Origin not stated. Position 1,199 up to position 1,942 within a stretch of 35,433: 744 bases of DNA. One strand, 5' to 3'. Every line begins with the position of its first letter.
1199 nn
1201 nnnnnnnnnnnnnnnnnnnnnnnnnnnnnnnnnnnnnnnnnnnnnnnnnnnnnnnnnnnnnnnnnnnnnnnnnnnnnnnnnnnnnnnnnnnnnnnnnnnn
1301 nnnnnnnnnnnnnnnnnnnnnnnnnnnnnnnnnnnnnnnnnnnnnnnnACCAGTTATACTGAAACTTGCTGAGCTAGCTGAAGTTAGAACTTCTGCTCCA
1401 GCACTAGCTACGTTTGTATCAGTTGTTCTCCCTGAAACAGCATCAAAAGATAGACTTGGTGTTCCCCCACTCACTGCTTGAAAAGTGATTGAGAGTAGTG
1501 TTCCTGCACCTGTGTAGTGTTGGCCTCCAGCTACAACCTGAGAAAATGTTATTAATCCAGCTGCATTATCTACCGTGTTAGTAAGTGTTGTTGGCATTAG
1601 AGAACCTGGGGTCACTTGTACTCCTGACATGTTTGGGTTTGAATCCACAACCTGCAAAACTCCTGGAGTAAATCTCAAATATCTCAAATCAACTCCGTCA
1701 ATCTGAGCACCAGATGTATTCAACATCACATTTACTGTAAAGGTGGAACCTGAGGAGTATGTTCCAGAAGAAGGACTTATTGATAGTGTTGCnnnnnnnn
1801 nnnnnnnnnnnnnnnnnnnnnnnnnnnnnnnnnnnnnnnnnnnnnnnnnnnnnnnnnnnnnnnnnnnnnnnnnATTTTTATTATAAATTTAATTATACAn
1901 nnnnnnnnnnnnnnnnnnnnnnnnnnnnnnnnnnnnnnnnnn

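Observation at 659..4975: Three-gene cohesin-dockerin module predicts a peptidoglycan-anchored anchor / adaptor / cargo surface assembly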

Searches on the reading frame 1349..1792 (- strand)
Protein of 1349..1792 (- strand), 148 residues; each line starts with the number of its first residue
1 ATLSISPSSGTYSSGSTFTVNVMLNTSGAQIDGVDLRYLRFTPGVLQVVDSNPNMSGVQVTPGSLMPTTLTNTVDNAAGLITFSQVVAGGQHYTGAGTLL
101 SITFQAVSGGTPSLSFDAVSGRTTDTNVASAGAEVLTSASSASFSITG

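Call 46: search_solved_structures(query=A2, max_evalue=1, show_alignments=1)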
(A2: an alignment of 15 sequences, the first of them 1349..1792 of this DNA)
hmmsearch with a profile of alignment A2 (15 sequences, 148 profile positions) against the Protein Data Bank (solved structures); distinct sequences matched with E-value up to 1: 11.
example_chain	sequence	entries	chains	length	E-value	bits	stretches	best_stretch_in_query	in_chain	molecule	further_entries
3l8q_A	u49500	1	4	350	0.0016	21.7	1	10-118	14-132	Cellulosomal scaffoldin adaptor protein B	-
1zv9_A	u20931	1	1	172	0.012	18.8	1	9-119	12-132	Cellulosomal scaffoldin adaptor protein B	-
1qzn_A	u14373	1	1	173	0.012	18.8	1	9-119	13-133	cellulosomal scaffoldin adaptor protein B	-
3f2l_A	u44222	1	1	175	0.013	18.8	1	9-119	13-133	Cellulosomal scaffoldin adaptor protein B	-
3bwz_A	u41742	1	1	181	0.014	18.6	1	9-119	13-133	Cellulosomal scaffoldin adaptor protein B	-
5aoz_A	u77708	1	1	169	0.024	17.9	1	8-56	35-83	PUTATIVE CELLULOSOMAL SCAFFOLDIN PROTEIN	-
8cxj_D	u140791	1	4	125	0.031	17.5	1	2-95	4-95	Surface protein R28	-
5m2o_A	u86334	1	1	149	0.035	17.3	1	8-56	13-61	Putative cellulosomal scaffoldin protein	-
5m2s_A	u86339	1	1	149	0.39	13.9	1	11-53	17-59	Putative cellulosomal scaffoldin protein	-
5g5d_A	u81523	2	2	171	0.65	13.2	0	4-117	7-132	CELLULOSOME ANCHORING PROTEIN COHESIN REGION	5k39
3kpb_A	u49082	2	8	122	0.99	12.6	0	13-59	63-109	Uncharacterized protein MJ0100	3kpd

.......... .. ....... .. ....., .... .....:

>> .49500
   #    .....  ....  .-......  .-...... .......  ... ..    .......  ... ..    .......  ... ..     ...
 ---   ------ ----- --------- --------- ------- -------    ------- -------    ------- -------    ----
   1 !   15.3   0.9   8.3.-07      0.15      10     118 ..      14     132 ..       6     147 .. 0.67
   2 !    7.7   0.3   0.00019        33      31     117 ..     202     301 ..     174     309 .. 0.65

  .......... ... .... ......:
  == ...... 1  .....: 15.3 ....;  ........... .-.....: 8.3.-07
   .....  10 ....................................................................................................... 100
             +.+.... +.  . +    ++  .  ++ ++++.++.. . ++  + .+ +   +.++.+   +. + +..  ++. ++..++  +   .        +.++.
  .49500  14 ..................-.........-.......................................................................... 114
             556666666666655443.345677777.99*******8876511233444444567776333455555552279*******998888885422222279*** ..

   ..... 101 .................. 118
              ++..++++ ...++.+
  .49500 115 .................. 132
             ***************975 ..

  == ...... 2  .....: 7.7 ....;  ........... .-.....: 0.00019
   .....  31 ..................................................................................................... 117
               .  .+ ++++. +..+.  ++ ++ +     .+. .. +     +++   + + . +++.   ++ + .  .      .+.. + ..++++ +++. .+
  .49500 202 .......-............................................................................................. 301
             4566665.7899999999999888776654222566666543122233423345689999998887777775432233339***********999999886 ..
